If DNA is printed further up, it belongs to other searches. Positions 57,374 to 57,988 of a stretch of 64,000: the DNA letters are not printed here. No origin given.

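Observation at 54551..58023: Two ~0.5-kb direct repeats, each a complete XRE-regulator cassette, bracket a patatin module and drive different cargo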

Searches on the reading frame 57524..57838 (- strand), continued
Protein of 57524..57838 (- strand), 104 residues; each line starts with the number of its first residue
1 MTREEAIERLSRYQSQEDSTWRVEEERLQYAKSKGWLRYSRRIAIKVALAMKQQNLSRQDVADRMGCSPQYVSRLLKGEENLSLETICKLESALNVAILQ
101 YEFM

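Call 44: search_protein_families(library=pfam, alignment_id=A4, max_evalue=0.00001)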
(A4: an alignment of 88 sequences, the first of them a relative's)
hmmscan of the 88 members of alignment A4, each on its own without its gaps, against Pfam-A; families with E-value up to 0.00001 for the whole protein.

A. member 1, L023:4163-5191:- (342 aa): 1 family
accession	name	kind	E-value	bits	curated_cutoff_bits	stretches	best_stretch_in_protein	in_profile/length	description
PF01734.28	Patatin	-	5.5e-31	108.7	27.7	1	8-198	1-190/191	Patatin-like phospholipase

B. families by the number of members that match (of 88 scanned): 74 families (the first 25 are shown)
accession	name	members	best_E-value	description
PF04073.20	tRNA_edit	5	1.9e-27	Aminoacyl-tRNA editing domain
PF13173.12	AAA_14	4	1.2e-28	AAA domain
PF00885.24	DMRL_synthase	2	2.4e-61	6,7-dimethyl-8-ribityllumazine synthase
PF06172.17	Cupin_5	2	3.8e-37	Cupin superfamily (DUF985)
PF13401.12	AAA_22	2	4.6e-08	AAA domain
PF02547.20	Queuosine_synth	1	5.2e-98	Queuosine biosynthesis protein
PF00145.23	DNA_methylase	1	6.1e-96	C-5 cytosine-specific DNA methylase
PF08902.16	DUF1848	1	5.7e-87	Domain of unknown function (DUF1848)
PF13709.12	DUF4159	1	2.7e-73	Domain of unknown function (DUF4159)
PF01869.26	BcrAD_BadFG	1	1.6e-70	BadF/BadG/BcrA/BcrD ATPase family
PF00933.27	Glyco_hydro_3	1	6.8e-68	Glycosyl hydrolase family 3 N terminal domain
PF01915.27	Glyco_hydro_3_C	1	2.6e-63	Glycosyl hydrolase family 3 C-terminal domain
PF01136.24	Peptidase_U32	1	8.8e-63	Peptidase family U32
PF13350.11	Y_phosphatase3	1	3.6e-60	Tyrosine phosphatase family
PF08459.17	UvrC_RNaseH_dom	1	2.1e-54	UvrC RNAse H endonuclease domain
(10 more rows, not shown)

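Call 48: search_protein_families(library=pfam, proteins=[L084:5622-5945:+, L091:3796-4071:+, L092:5767-6042:+, L071:5446-5781:+, L054:5127-5882:+, L091:3546-3806:+, L024:643-2010:-, L023:2832-4007:-], max_evalue=0.01)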
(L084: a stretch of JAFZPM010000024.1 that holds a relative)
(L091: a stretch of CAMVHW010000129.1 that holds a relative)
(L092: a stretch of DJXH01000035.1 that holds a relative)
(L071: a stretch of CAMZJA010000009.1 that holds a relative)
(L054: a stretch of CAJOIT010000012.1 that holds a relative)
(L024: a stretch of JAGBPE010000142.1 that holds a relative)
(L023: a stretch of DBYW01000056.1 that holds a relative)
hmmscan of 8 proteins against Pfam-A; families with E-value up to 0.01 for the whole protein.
L084:5622-5945:+ (107 aa): 8 families
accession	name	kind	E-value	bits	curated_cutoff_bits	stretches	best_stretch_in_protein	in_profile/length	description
PF01381.28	HTH_3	-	8.3e-17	61.4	23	1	51-102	1-52/55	Helix-turn-helix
PF13560.12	HTH_31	-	5e-12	46.4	27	1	47-89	2-45/64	Helix-turn-helix domain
PF12844.13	HTH_19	-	3.4e-08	33.7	30.2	1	48-96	1-49/64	Helix-turn-helix domain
PF13413.12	HTH_25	-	6.3e-06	26.4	24.6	1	51-84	2-35/62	Helix-turn-helix domain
PF13744.12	HTH_37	-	1.7e-05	24.9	27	1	47-106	19-79/80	Helix-turn-helix domain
PF13443.12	HTH_26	-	0.0016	19.1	22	1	50-95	1-47/63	Cro/C1-type HTH DNA-binding domain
PF17762.8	HTH_ParB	-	0.005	17.4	22.6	1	55-77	16-38/102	ParB HTH domain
PF15731.11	MqsA_antitoxin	-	0.0071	16.9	30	1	34-97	56-119/131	Antitoxin component of bacterial toxin-antitoxin system, MqsA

L091:3796-4071:+ (91 aa): 2 families
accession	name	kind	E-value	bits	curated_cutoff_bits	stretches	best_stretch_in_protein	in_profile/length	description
PF06769.20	YoeB_toxin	-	4.6e-15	55.9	27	1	8-88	2-80/80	YoeB-like toxin of bacterial type II toxin-antitoxin system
PF05016.21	ParE_toxin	-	1.3e-05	26.1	23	1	5-76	1-76/89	ParE toxin of type II toxin-antitoxin system, parDE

L092:5767-6042:+ (91 aa): 2 families
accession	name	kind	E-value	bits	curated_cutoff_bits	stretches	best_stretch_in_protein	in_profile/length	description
PF06769.20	YoeB_toxin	-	1.6e-15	57.3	27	1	8-88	2-80/80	YoeB-like toxin of bacterial type II toxin-antitoxin system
PF05016.21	ParE_toxin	-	2.5e-06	28.4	23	1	5-76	1-76/89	ParE toxin of type II toxin-antitoxin system, parDE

L071:5446-5781:+ (111 aa): 6 families
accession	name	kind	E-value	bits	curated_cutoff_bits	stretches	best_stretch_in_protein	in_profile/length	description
PF01381.28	HTH_3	-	1.5e-08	35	23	1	34-79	3-48/55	Helix-turn-helix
PF12844.13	HTH_19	-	2.1e-07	31.2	30.2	1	30-77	2-49/64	Helix-turn-helix domain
PF13443.12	HTH_26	-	1.7e-06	28.6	22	1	32-81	2-52/63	Cro/C1-type HTH DNA-binding domain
PF13744.12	HTH_37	-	0.00062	20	27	1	12-64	3-55/80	Helix-turn-helix domain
PF13560.12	HTH_31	-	0.00072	20.3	27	1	38-72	12-47/64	Helix-turn-helix domain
PF21476.4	PF0610-like_N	-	0.0014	19.2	33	1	30-57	4-31/50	PF0610-like, N-terminal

L054:5127-5882:+ (251 aa): 14 families
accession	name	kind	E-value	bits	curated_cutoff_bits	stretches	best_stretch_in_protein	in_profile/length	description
PF00037.32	Fer4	-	7.7e-08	32.3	21.1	1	179-198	4-23/24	4Fe-4S binding domain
PF12838.12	Fer4_7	-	5.1e-07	30.5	27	2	182-224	1-51/52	4Fe-4S dicluster domain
PF14697.11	Fer4_21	-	8e-07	29.5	35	1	173-199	32-58/59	4Fe-4S dicluster domain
PF13187.11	Fer4_9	-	1.2e-06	28.8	27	1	182-224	1-50/52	4Fe-4S dicluster domain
PF13237.11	Fer4_10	-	3.4e-06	27.3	25.5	1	177-222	3-53/53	4Fe-4S dicluster domain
PF13484.11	Fer4_16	-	3.9e-06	28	30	1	182-199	1-18/66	4Fe-4S double cluster binding domain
PF12797.12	Fer4_2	-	7.1e-05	23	24.5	1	179-194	6-21/22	4Fe-4S binding domain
PF12837.12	Fer4_6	-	0.00023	21.4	25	1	179-194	5-20/24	4Fe-4S binding domain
PF25160.1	LdpA_Fe-S-bd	-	0.00033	20.8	27.6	1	178-200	23-45/49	LdpA Fe-S cluster-binding domain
PF13534.11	Fer4_17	-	0.00077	20.4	22.2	0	174-195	37-58/61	4Fe-4S dicluster domain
PF12800.12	Fer4_4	-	0.00092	19.8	24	0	180-195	1-16/17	4Fe-4S binding domain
PF13746.11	Fer4_18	-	0.0015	19.1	27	1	169-223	47-97/114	4Fe-4S dicluster domain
PF12641.12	Flavodoxin_3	-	0.0023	18.2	27.5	1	2-85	2-83/160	Flavodoxin domain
PF13183.11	Fer4_8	-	0.0092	16.9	27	0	181-194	3-16/68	4Fe-4S dicluster domain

L091:3546-3806:+ (86 aa): 1 family
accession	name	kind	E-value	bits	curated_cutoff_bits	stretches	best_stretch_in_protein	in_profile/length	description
PF04316.19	FlgM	-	0.0021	18.6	25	1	24-78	5-52/55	Anti-sigma-28 factor, FlgM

L024:643-2010:- (455 aa): 4 families
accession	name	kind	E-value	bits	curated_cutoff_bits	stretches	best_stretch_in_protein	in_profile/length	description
PF04389.22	Peptidase_M28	-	2.2e-32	112.8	21.3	1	148-349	1-187/193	Peptidase family M28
PF18962.6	Por_Secre_tail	-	3.9e-12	46.7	27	1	377-453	1-74/75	Secretion system C-terminal sorting domain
PF01546.33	Peptidase_M20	-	1.5e-06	28.8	24.6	1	165-236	1-81/206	Peptidase family M20/M25/M40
PF05343.19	Peptidase_M42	-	0.0048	16.4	23.2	1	189-247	133-188/292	M42 glutamyl aminopeptidase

L023:2832-4007:- (391 aa): 4 families
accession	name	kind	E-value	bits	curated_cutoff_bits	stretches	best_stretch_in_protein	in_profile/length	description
PF13173.12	AAA_14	-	1.5e-26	93.3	27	1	31-154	2-129/129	AAA domain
PF13635.12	DUF4143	-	1.9e-07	31.4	28.1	1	228-317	9-99/160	Domain of unknown function (DUF4143)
PF00005.33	ABC_tran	-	0.0022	19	25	1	30-70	10-50/137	ABC transporter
PF13401.12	AAA_22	-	0.008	16.9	27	0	32-76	6-50/130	AAA domain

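Call 51: search_protein_families(library=pfam, proteins=[L004:3704-5323:-], max_evalue=10)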
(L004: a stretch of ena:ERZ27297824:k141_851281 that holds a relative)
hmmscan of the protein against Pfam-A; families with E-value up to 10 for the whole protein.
L004:3704-5323:- (539 aa): 0 families

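Call 64: search_solved_structures(query=A3, max_evalue=10, show_alignments=1)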
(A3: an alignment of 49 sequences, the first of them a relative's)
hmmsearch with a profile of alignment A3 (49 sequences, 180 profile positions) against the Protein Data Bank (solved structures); distinct sequences matched with E-value up to 10: 4.
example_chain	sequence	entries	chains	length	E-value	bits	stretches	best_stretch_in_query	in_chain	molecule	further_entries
6h9l_A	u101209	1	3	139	0.019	18.3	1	24-95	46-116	Uncharacterized protein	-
7tgh_BL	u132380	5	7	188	0.39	14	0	26-53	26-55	NDUB10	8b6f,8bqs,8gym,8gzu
7xp9_A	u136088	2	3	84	0.94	12.7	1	47-120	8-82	RxLR effector protein Avr-vnt11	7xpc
1x79_B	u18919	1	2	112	5.4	10.3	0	52-104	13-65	Rab GTPase binding effector protein 1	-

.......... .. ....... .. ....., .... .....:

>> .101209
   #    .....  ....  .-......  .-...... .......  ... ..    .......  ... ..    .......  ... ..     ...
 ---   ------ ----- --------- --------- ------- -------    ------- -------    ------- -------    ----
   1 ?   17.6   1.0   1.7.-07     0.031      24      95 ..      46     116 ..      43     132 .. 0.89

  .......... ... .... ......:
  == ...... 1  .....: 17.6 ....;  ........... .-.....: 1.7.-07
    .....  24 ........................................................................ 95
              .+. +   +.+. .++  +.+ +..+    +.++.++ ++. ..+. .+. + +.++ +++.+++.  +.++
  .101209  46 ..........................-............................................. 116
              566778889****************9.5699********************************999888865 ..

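Call 66: fold_search(model_id=the predicted structure, library=viral)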
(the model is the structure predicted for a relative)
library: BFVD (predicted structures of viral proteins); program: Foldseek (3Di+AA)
matches with E <= 10: 107; with E <= 0.001: 0
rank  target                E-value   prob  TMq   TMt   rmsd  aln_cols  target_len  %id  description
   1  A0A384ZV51            7.3e-01  0.04  0.17  0.14  10.6       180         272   12  (no name in the UniProt tables at hand)
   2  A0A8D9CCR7            7.8e-01  0.04  0.17  0.17  20.6       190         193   13  Uncharacterized protein [uncultured marine phage]
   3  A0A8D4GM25            9.8e-01  0.14  0.25  0.35   8.6       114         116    8  (no name in the UniProt tables at hand)
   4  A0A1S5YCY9            1.4e+00  0.04  0.19  0.14  12.2       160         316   11  Uncharacterized protein [Leptopilina boulardi filamentous virus]
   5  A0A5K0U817            1.5e+00  0.13  0.17  0.22   4.2        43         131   12  Uncharacterized protein [Yasminevirus sp. GU-2018]
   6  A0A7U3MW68            2.0e+00  0.05  0.17  0.18   9.6       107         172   10  (no name in the UniProt tables at hand)
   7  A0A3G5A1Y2            2.3e+00  0.10  0.17  0.11   5.3        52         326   23  Uncharacterized protein [Harvfovirus sp.]
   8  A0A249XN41            2.3e+00  0.06  0.16  0.24   7.0        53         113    9  Uncharacterized protein [Arthrobacter phage GurgleFerb]
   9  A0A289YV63            2.3e+00  0.03  0.21  0.14  19.9       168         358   12  Uncharacterized protein [Serratia phage vB_SmaM_ 2050HW]
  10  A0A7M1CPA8            2.4e+00  0.05  0.16  0.21  13.8       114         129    5  (no name in the UniProt tables at hand)
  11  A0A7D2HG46            2.4e+00  0.01  0.13  0.14  21.0       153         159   10  Uncharacterized protein [Stenotrophomonas phage vB_SmaS_BUCT548]
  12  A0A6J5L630            2.5e+00  0.04  0.23  0.21  12.9       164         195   12  Uncharacterized protein [uncultured Caudovirales phage]
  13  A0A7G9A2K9            2.5e+00  0.03  0.20  0.21  12.1       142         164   12  Uncharacterized protein [Mycobacterium phage Estes]
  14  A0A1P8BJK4            2.7e+00  0.04  0.15  0.15  11.8        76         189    6  p21 [Grapevine leafroll-associated virus 1]
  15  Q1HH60                3.0e+00  0.05  0.19  0.16  10.1        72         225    8  Uncharacterized protein [Antheraea pernyi nuclear polyhedrosis virus]
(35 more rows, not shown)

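Call 69: find_related_loci(query=A5, collection=metagenome_contigs, flank=2500)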
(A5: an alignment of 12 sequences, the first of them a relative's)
Query A5 (180 aa) in metagenome_contigs; peptide patterns used: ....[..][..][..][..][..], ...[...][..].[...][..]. (x = any residue, [..] = any of these).
315 stretches matched a pattern; 242 encode a relative of the query (tblastn E <= 1e-3); the best 80 are kept; 80 distinct loci.
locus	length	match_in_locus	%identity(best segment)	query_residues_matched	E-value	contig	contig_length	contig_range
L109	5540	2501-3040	100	1-180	1e-121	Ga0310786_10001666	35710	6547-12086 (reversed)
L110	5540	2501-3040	97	1-180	7e-119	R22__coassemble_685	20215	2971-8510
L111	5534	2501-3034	88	1-178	1e-108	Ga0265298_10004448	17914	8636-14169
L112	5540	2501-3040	88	1-180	3e-108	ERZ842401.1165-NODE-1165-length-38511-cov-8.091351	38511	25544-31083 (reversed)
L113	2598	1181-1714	88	1-178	3e-111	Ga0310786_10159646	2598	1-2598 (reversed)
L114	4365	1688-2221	88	1-178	8e-108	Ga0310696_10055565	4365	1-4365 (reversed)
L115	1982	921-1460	86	1-180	5e-113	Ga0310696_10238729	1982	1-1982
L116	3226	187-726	86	1-180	5e-108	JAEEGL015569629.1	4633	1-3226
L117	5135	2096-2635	85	1-180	9e-107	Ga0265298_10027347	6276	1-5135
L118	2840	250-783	87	1-178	5e-110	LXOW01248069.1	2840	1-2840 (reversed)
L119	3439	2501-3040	86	1-180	5e-107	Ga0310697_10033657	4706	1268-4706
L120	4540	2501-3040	86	1-180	1e-106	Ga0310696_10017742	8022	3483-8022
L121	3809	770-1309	85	1-180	1e-106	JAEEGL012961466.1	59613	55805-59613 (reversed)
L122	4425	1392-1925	86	1-178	8e-106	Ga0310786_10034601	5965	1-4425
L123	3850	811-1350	85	1-180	5e-106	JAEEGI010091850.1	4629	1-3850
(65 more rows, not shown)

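Call 78: predict_structure(alignment_id=A2)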
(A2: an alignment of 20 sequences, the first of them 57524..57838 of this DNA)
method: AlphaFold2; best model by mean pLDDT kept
length: 104 residues; sequences in the alignment: 20
mean_pLDDT: 76.2   pTM: 0.57
mean pLDDT of the five models: 76.2, 75.1, 75.1, 75.1, 71.7
residues with pLDDT >= 90: 24; 70-90: 43; 50-70: 33; < 50: 4
segments of 3 or more residues with pLDDT < 50: none
pLDDT, mean of each block of 10 residues (from residue 1): 66 53 60 69 86 93 91 86 82 83 54
secondary structure, 60 per line:
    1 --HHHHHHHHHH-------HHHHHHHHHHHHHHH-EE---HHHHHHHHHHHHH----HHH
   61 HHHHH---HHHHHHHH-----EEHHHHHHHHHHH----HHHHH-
elements in order: H3-12 H20-34 H41-53 H58-65 H69-76 H84-94 H99-103

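Call 80: fold_search(model_id=the predicted structure, library=pdb)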
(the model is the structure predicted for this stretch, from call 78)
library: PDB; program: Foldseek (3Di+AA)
matches with E <= 10: 584; with E <= 0.001: 0
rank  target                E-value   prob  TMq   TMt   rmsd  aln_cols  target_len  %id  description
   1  2b5a_B                3.4e-03  1.00  0.53  0.72   1.7        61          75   26  C.BclI, Control Element of the BclI Restriction-Modification System (released 2006-01-03)
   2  2b5a_A                4.1e-03  1.00  0.53  0.70   1.7        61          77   26  C.BclI, Control Element of the BclI Restriction-Modification System (released 2006-01-03)
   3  1y7y_B                4.1e-03  1.00  0.52  0.79   2.2        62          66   26  High-resolution crystal structure of the restriction-modification controller protein C.AhdI from Aeromonas hydrophila (released 2005-02-22)
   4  8ezt_B                4.1e-03  1.00  0.49  0.69   2.4        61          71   28  Crystal structure of HipB(Lp) from Legionella pneumophila (released 2023-09-27)
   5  3qq6_A                4.6e-03  1.00  0.53  0.76   1.6        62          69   19  The N-terminal DNA binding domain of SinR from Bacillus subtilis (released 2011-06-15)
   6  2b5a_C                5.2e-03  1.00  0.53  0.71   1.8        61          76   26  C.BclI, Control Element of the BclI Restriction-Modification System (released 2006-01-03)
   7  6jq1_B                6.6e-03  1.00  0.51  0.41   1.6        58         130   29  Crystal Structure of DdrO from Deinococcus geothermalis (released 2019-08-28)
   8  6rnz_A                7.9e-03  1.00  0.51  0.76   1.7        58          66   29  Crystal structure of the N-terminal HTH DNA-binding domain of the essential repressor DdrO from radiation-resistant De (released 2019-10-09)
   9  3vk0_A                8.4e-03  1.00  0.53  0.62   1.5        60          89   28  Crystal Structure of hypothetical transcription factor NHTF from Neisseria (released 2012-03-14)
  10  9f9s_CN               8.9e-03  1.00  0.55  0.43  11.7       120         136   15  Yeast SDD1 Disome with Mbf1 (released 2024-12-04)
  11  1y7y_A                9.5e-03  1.00  0.52  0.76   2.3        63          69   25  High-resolution crystal structure of the restriction-modification controller protein C.AhdI from Aeromonas hydrophila (released 2005-02-22)
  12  3f52_A                1.0e-02  1.00  0.51  0.68   1.5        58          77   19  Crystal structure of the clp gene regulator ClgR from C. glutamicum (released 2008-11-18)
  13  6jq1_A                1.0e-02  1.00  0.51  0.41   1.6        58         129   29  Crystal Structure of DdrO from Deinococcus geothermalis (released 2019-08-28)
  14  8ezt_A                1.0e-02  1.00  0.49  0.70   2.4        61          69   28  Crystal structure of HipB(Lp) from Legionella pneumophila (released 2023-09-27)
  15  6zvh_i                1.1e-02  1.00  0.55  0.52   2.1        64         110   14  EDF1-ribosome complex (released 2020-08-19)
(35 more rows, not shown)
